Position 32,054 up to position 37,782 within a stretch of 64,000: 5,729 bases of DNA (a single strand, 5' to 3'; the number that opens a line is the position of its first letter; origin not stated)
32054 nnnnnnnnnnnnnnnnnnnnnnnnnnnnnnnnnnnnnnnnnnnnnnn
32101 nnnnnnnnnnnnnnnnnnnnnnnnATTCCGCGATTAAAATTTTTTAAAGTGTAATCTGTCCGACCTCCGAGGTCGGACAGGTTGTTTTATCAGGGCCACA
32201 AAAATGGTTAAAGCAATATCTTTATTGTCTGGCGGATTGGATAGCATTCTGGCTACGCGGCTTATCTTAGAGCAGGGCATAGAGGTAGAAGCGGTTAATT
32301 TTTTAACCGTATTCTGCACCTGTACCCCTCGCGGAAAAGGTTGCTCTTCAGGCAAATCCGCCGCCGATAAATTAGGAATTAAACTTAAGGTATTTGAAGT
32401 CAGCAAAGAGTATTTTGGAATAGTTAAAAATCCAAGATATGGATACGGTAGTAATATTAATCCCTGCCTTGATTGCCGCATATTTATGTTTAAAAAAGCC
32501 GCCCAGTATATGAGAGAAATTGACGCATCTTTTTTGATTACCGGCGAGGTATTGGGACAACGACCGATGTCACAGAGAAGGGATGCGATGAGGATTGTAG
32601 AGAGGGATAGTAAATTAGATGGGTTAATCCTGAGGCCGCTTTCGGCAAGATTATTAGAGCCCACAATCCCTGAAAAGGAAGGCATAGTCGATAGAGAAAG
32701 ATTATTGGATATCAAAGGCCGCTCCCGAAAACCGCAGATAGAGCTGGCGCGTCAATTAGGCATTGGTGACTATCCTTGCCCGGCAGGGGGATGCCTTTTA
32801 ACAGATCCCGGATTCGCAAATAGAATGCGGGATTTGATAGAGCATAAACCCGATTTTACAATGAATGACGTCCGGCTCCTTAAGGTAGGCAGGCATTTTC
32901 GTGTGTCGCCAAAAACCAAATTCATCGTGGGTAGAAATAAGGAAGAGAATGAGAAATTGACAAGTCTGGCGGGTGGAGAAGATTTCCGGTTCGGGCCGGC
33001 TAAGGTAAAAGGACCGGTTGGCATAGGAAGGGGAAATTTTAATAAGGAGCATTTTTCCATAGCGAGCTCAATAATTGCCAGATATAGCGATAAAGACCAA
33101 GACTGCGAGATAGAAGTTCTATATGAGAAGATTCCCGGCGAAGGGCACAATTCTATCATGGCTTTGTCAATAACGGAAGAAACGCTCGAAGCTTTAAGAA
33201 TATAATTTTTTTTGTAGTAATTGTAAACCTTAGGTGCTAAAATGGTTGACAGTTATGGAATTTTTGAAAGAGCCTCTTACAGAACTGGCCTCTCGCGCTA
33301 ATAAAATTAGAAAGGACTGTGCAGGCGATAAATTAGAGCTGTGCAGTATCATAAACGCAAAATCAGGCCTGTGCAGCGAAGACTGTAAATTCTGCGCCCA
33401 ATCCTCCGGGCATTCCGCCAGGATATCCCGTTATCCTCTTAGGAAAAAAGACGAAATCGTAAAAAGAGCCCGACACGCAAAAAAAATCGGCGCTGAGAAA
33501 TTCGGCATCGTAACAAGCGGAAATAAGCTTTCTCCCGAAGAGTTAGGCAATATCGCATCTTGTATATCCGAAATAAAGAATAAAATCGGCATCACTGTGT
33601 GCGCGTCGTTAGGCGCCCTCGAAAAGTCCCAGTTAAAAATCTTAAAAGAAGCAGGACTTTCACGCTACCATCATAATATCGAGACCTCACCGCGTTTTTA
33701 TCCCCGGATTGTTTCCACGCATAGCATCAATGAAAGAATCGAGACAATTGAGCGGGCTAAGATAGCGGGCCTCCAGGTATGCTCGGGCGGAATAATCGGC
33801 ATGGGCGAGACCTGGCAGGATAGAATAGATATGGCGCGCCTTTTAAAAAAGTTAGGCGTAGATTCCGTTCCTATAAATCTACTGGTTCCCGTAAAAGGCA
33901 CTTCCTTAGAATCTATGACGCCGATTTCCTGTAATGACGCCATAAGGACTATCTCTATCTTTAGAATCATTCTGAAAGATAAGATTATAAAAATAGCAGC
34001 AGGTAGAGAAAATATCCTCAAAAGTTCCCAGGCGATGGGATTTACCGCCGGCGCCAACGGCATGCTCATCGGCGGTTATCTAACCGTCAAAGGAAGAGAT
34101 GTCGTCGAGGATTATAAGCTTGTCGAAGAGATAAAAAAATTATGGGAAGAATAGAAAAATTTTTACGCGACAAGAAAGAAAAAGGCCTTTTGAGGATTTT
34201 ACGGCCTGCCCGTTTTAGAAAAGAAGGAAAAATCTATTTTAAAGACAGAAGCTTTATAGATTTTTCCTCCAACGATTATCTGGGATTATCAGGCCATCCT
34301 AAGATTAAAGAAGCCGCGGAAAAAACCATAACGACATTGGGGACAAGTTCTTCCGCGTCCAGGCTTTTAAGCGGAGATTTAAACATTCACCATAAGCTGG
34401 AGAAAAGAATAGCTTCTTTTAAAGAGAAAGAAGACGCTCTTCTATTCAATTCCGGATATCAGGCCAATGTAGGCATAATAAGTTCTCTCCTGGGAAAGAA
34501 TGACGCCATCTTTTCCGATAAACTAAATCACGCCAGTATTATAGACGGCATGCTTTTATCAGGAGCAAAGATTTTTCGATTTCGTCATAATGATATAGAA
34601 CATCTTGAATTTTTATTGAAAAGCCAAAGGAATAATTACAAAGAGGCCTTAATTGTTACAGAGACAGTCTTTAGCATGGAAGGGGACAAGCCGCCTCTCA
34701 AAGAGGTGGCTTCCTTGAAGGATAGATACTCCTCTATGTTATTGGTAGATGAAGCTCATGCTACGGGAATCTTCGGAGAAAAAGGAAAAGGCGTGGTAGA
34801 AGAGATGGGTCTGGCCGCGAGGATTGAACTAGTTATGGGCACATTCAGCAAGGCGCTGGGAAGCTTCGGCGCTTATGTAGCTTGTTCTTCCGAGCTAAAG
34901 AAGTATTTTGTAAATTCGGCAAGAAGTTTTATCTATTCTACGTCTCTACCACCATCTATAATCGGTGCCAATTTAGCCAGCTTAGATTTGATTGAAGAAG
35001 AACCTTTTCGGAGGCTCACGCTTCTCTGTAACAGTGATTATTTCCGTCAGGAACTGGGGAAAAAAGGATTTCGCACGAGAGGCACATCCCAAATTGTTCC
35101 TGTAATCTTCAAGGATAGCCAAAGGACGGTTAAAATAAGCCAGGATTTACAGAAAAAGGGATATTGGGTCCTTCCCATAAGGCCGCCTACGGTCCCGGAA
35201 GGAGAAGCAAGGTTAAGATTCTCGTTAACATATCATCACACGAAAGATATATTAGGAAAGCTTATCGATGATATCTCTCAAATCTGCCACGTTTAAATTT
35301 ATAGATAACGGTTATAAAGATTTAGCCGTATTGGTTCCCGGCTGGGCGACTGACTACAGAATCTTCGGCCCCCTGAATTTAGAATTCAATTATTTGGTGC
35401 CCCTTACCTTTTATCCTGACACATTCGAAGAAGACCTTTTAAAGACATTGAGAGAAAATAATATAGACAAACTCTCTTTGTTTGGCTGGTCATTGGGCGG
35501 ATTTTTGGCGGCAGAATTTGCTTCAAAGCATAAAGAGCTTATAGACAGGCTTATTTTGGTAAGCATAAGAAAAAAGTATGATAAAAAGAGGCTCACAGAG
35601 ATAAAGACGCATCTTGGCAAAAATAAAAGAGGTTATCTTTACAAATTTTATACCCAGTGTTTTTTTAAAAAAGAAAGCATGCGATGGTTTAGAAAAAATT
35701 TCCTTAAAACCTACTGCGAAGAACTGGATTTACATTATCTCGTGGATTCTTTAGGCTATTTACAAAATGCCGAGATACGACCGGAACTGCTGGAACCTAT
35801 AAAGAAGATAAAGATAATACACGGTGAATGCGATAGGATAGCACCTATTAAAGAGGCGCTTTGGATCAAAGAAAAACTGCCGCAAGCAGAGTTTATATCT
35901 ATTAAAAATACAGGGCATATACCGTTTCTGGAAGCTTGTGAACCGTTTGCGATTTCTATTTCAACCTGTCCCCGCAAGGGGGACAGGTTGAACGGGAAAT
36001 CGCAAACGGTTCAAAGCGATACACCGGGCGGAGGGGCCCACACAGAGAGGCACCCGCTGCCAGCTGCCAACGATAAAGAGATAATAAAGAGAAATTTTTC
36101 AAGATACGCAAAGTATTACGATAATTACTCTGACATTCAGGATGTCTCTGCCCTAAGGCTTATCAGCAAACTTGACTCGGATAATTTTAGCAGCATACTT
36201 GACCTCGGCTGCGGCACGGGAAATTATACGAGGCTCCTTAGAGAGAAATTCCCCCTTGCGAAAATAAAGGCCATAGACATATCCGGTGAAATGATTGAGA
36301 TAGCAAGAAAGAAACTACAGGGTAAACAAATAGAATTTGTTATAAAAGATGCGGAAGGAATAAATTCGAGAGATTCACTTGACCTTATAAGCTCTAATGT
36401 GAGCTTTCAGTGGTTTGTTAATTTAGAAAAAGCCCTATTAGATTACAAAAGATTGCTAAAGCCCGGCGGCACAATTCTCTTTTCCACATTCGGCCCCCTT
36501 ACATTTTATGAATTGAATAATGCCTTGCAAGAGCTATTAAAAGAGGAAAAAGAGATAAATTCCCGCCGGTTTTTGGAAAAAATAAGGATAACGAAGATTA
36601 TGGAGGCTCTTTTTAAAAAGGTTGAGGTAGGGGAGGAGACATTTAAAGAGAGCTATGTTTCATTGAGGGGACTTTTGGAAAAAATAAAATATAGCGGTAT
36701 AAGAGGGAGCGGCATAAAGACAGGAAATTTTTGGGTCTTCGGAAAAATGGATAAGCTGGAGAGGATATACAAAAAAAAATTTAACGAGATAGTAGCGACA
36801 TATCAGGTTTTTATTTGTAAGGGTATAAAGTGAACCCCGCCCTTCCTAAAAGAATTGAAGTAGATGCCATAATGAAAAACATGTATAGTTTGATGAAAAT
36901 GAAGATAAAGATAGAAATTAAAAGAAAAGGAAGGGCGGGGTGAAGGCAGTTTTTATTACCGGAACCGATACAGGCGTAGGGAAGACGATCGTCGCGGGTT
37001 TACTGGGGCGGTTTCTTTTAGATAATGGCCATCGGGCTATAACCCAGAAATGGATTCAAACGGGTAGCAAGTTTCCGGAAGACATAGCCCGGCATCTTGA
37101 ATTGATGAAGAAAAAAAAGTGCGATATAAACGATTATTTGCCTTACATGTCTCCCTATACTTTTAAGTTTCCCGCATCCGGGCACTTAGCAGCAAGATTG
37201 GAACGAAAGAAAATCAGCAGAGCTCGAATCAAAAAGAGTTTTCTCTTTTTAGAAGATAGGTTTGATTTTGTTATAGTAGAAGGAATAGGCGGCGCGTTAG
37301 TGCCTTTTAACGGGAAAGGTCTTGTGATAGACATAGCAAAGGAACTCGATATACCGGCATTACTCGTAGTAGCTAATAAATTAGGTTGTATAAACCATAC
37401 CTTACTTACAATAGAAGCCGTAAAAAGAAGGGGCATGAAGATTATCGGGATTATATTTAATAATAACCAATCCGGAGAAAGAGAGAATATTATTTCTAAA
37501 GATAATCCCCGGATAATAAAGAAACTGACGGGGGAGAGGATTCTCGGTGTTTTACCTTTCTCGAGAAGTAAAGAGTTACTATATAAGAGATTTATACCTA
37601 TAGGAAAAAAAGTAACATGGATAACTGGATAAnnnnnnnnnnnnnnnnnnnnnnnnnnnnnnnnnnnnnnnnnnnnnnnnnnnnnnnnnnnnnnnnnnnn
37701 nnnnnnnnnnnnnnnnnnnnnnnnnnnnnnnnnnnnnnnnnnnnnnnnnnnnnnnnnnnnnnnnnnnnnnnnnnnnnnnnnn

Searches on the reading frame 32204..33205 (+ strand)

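Call 59: search_protein_families(library=pfam, max_evalue=1e-8, proteins=[window:32204-33205:+])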
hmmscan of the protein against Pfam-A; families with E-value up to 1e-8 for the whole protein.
window:32204-33205:+ (333 aa): 2 families
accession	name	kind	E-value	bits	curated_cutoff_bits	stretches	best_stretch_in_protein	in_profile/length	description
PF18297.6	NFACT-R_2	-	1.2e-21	77.2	26.9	1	229-329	1-101/104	NFACT protein RNA binding domain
PF02568.20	ThiI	-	6.2e-12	46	20.5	1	3-146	5-144/197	Thiamine biosynthesis protein (ThiI)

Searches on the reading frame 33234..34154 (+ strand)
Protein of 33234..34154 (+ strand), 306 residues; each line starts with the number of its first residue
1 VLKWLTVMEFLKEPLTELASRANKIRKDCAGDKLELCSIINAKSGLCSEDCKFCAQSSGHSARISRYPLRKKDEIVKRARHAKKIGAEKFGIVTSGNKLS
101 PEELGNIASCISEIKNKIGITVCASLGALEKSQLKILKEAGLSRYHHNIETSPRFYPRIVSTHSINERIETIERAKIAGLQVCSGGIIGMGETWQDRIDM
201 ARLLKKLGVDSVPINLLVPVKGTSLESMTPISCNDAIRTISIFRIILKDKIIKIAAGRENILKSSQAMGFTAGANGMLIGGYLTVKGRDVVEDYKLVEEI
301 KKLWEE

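Call 59: search_protein_families(library=pfam, max_evalue=1e-8, proteins=[window:33234-34154:+])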
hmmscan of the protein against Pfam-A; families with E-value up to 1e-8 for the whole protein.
window:33234-34154:+ (306 aa): 2 families
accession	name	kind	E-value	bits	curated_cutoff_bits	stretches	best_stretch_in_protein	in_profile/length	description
PF04055.27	Radical_SAM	-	1.8e-25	90.5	29.5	1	46-204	6-166/166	Radical SAM superfamily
PF06968.18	BATS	-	5.5e-21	75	22.2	1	213-299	1-84/88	Biotin and Thiamin Synthesis associated domain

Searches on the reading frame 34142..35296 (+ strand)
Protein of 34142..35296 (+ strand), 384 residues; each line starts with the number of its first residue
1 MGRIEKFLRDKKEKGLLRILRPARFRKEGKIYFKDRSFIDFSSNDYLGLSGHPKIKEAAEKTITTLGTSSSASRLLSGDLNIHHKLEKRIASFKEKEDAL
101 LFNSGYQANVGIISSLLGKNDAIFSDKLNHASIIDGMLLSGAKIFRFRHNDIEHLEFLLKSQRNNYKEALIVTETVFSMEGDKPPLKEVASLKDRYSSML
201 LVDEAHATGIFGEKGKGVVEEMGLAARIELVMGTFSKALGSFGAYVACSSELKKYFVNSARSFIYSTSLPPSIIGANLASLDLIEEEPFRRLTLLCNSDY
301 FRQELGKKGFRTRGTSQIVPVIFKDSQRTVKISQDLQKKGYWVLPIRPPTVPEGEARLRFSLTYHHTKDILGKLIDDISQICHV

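Call 59: search_protein_families(library=pfam, max_evalue=1e-8, proteins=[window:34142-35296:+])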
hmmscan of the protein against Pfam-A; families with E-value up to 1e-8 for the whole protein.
window:34142-35296:+ (384 aa): 1 family
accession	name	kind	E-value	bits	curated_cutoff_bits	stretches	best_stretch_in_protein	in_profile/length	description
PF00155.27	Aminotran_1_2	-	6.9e-59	200.3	19.7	1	38-376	3-359/361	Aminotransferase class I and II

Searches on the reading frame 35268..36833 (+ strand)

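Call 59: search_protein_families(library=pfam, max_evalue=1e-8, proteins=[window:35268-36833:+])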
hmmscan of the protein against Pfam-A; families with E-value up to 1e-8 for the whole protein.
window:35268-36833:+ (521 aa): 8 families
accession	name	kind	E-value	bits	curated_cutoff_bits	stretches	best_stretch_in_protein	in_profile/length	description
PF08241.18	Methyltransf_11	-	2.5e-20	73.4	21.2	1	311-405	1-95/95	Methyltransferase domain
PF13649.12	Methyltransf_25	-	2e-19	70.5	27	1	310-401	1-97/97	Methyltransferase domain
PF13847.12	Methyltransf_31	-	1.6e-17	64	27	1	309-429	6-127/145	Methyltransferase domain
PF13489.12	Methyltransf_23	-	1.1e-15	58.2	27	1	304-410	20-121/164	Methyltransferase domain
PF08242.18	Methyltransf_12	-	9.3e-15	55.6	30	1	311-403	1-98/98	Methyltransferase domain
PF00561.26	Abhydrolase_1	-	1.6e-13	51.3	25.8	1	50-222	52-243/245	alpha/beta hydrolase fold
PF01209.24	Ubie_methyltran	-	3.8e-12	46.5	20.1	1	273-421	9-167/233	ubiE/COQ5 methyltransferase family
PF05175.20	MTS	-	3.8e-09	36.9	23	1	292-403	17-136/170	Methyltransferase small domain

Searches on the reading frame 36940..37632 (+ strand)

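Call 59: search_protein_families(library=pfam, max_evalue=1e-8, proteins=[window:36940-37632:+])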
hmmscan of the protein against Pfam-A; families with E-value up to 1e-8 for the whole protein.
window:36940-37632:+ (230 aa): 2 families
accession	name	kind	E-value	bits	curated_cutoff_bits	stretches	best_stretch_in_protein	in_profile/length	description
PF13500.12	AAA_26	-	2.5e-41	142.1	27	1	2-208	1-191/198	AAA domain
PF01656.29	CbiA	-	7.9e-09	36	25.4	0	4-209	1-113/125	CobQ/CobB/MinD/ParA nucleotide binding domain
